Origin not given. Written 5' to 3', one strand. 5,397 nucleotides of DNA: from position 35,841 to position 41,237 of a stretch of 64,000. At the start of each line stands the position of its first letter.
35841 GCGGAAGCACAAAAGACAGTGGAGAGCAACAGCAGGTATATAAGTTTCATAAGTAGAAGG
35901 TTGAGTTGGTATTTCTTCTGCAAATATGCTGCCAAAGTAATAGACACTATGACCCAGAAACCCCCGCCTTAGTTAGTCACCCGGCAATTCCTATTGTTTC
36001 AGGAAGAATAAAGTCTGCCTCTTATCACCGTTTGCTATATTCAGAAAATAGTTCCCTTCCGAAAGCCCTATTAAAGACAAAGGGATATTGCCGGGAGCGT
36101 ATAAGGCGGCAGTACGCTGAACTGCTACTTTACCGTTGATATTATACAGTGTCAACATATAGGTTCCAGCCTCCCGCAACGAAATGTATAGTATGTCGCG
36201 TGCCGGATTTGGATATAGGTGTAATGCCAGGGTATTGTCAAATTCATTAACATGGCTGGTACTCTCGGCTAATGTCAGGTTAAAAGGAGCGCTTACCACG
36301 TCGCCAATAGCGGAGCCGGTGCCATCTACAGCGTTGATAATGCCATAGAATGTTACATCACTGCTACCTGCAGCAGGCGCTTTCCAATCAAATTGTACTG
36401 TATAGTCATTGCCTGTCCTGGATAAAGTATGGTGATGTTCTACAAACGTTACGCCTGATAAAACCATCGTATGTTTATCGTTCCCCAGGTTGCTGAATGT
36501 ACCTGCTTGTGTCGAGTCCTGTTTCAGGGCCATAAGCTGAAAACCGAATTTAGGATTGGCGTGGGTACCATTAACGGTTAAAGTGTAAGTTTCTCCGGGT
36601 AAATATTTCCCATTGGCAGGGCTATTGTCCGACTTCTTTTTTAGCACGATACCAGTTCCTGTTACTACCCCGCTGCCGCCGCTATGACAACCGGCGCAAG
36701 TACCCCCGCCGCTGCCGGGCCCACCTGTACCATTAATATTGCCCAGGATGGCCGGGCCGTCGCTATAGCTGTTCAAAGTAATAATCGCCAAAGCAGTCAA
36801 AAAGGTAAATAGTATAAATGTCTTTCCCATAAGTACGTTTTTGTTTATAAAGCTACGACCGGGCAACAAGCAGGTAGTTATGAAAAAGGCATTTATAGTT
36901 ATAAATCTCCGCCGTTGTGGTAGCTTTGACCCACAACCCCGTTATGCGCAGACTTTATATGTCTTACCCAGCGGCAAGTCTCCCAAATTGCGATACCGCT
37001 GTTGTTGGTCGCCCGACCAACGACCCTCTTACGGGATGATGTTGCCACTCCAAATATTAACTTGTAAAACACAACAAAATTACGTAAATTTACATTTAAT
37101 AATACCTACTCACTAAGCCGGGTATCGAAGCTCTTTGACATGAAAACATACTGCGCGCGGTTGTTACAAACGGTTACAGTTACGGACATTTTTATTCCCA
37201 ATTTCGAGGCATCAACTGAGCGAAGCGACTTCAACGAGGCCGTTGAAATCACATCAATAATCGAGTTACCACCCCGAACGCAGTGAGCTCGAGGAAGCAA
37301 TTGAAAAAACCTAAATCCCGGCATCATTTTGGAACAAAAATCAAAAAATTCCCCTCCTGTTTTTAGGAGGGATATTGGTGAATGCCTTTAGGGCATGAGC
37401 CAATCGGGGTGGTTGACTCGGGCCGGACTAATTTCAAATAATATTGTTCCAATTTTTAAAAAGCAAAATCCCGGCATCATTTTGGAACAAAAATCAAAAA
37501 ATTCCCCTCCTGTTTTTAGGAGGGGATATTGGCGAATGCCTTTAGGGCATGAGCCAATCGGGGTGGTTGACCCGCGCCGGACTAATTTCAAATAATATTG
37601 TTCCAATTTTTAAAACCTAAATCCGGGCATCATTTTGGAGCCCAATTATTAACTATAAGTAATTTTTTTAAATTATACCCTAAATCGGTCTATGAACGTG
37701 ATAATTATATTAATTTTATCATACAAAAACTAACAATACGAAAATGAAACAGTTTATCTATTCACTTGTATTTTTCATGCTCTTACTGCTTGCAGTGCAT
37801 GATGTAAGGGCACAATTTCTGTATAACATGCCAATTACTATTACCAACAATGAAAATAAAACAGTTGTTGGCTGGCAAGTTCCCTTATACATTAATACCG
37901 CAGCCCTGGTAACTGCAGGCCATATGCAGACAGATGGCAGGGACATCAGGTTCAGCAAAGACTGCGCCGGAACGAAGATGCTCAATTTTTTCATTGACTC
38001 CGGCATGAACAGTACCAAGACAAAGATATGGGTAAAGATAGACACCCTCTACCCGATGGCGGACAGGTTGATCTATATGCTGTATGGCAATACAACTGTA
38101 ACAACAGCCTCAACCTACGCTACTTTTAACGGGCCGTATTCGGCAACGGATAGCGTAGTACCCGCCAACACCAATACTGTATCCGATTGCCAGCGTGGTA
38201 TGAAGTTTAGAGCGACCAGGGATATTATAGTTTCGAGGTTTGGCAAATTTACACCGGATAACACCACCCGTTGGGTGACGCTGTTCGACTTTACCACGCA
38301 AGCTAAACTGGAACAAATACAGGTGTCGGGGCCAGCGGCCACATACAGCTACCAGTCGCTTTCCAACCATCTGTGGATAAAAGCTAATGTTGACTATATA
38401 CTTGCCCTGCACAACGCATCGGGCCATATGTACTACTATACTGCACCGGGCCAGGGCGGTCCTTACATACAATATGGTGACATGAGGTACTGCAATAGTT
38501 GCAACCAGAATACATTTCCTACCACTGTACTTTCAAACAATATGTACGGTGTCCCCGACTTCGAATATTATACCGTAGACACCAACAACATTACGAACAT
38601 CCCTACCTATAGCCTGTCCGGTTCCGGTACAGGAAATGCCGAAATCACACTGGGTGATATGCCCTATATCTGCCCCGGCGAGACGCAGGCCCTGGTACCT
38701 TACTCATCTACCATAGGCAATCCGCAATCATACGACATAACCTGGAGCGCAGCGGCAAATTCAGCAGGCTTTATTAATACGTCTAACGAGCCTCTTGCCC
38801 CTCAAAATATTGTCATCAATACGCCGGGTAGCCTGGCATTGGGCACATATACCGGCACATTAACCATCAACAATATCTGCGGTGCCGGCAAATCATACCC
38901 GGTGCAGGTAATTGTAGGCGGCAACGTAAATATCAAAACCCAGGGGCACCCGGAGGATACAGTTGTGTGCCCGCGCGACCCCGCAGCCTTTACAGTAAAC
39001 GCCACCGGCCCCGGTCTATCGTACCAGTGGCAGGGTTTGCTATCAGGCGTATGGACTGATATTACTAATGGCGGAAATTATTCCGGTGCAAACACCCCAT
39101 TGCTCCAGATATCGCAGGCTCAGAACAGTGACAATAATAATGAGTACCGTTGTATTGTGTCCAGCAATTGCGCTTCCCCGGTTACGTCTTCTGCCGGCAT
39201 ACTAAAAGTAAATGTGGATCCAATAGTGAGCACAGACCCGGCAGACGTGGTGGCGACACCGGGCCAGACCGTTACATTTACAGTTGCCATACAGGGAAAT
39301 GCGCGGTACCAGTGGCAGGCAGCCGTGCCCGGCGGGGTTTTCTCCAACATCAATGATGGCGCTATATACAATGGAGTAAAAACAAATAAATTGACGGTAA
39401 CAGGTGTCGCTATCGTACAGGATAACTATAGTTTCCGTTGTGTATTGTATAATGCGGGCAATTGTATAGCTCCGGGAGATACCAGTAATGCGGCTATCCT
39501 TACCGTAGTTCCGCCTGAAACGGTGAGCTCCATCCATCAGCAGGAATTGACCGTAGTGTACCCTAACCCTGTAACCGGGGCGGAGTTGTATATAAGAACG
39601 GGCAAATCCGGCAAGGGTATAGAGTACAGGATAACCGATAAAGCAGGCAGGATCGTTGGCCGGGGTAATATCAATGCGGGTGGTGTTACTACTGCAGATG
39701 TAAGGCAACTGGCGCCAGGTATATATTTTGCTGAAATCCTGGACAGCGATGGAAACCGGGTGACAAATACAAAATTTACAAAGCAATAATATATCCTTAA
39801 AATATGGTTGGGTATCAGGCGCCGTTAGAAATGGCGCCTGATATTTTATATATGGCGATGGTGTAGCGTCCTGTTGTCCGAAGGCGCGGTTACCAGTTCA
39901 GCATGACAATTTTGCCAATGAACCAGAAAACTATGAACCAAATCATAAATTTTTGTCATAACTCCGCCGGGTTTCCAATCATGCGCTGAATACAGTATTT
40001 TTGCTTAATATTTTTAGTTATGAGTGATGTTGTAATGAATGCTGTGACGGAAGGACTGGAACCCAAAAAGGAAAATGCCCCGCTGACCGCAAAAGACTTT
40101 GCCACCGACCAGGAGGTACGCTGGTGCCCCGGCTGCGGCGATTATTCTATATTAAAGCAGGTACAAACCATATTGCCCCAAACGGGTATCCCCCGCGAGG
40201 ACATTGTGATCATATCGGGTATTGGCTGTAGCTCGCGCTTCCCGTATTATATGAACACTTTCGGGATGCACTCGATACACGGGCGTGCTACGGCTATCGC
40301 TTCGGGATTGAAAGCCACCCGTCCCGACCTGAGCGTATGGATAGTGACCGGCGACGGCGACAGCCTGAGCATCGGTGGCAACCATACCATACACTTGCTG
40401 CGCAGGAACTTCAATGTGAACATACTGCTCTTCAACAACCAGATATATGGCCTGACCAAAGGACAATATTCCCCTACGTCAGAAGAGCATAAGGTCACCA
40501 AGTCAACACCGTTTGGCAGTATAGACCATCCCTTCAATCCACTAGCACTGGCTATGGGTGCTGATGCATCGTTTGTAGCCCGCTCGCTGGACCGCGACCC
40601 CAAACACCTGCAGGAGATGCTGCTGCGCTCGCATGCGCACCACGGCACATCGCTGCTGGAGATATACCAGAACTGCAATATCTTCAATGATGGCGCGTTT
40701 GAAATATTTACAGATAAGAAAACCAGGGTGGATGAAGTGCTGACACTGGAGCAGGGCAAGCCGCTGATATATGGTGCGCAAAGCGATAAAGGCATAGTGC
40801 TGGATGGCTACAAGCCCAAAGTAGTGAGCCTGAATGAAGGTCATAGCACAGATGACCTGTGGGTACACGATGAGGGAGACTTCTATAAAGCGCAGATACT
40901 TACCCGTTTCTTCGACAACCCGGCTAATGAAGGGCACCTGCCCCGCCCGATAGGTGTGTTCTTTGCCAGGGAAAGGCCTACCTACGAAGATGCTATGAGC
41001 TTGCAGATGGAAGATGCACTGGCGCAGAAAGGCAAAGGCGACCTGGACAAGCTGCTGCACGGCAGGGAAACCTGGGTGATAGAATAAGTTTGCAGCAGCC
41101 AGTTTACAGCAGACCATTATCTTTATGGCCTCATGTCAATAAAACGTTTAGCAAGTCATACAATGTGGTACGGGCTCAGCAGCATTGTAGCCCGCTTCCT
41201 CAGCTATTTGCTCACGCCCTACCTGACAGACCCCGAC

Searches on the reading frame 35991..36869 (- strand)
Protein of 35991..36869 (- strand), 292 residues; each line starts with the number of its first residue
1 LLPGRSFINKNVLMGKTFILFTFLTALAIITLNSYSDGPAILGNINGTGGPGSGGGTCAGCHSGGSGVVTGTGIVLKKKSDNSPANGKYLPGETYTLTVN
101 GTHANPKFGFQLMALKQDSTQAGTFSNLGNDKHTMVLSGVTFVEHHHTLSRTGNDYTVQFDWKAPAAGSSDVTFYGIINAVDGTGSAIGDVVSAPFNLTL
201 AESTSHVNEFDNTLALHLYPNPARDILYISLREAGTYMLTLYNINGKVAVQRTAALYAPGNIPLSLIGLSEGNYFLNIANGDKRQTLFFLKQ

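Call 62: search_protein_families(library=pfam, proteins=[window:35991-36869:-], max_evalue=0.001)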
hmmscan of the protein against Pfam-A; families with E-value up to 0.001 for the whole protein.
window:35991-36869:- (292 aa): 2 families
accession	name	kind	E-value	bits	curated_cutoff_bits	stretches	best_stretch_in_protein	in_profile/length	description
PF18962.6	Por_Secre_tail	-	6.1e-10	39.7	27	1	218-285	1-69/75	Secretion system C-terminal sorting domain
PF02014.22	Reeler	-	4.2e-08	34.2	21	1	85-175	24-119/131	Reeler domain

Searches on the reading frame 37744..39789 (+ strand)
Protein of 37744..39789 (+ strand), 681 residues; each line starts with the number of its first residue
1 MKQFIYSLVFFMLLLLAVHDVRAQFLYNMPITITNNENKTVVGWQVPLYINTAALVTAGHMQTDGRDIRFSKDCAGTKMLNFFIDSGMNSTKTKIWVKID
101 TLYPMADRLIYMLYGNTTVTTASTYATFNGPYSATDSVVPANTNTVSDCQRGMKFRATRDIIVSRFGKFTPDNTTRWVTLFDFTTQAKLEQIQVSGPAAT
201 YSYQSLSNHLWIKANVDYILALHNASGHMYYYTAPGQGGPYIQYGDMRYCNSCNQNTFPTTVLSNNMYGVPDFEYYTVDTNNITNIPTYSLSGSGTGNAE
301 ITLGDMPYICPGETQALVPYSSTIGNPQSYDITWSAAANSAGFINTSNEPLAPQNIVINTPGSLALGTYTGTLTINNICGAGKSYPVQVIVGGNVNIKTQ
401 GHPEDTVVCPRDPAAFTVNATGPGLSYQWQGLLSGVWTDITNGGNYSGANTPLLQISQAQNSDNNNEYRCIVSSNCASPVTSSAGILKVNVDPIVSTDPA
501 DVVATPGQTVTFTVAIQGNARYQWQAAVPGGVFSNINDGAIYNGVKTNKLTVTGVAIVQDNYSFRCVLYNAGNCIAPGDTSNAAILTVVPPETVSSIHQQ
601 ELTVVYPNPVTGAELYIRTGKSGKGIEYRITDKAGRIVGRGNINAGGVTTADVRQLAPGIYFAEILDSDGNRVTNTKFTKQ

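Call 62: search_protein_families(library=pfam, proteins=[window:37744-39789:+], max_evalue=0.001)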
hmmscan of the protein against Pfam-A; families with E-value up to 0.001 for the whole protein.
window:37744-39789:+ (681 aa): 3 families
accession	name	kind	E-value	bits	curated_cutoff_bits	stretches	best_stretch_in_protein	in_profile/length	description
PF10102.14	DUF2341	-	1.3e-09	38.8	23.4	1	64-128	1-65/84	Domain of unknown function (DUF2341)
PF18962.6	Por_Secre_tail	-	8.3e-08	32.9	27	1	605-672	1-69/75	Secretion system C-terminal sorting domain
PF13927.12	Ig_3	-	3.9e-07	30.9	30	0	401-473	6-77/78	Immunoglobulin domain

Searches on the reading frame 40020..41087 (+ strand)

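Call 62: search_protein_families(library=pfam, proteins=[window:40020-41087:+], max_evalue=0.001)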
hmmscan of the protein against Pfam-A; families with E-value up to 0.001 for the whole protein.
window:40020-41087:+ (355 aa): 1 family
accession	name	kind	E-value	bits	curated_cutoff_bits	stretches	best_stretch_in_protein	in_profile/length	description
PF02775.26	TPP_enzyme_C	-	1.6e-26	93.3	21.9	1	68-215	2-151/151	Thiamine pyrophosphate enzyme, C-terminal TPP binding domain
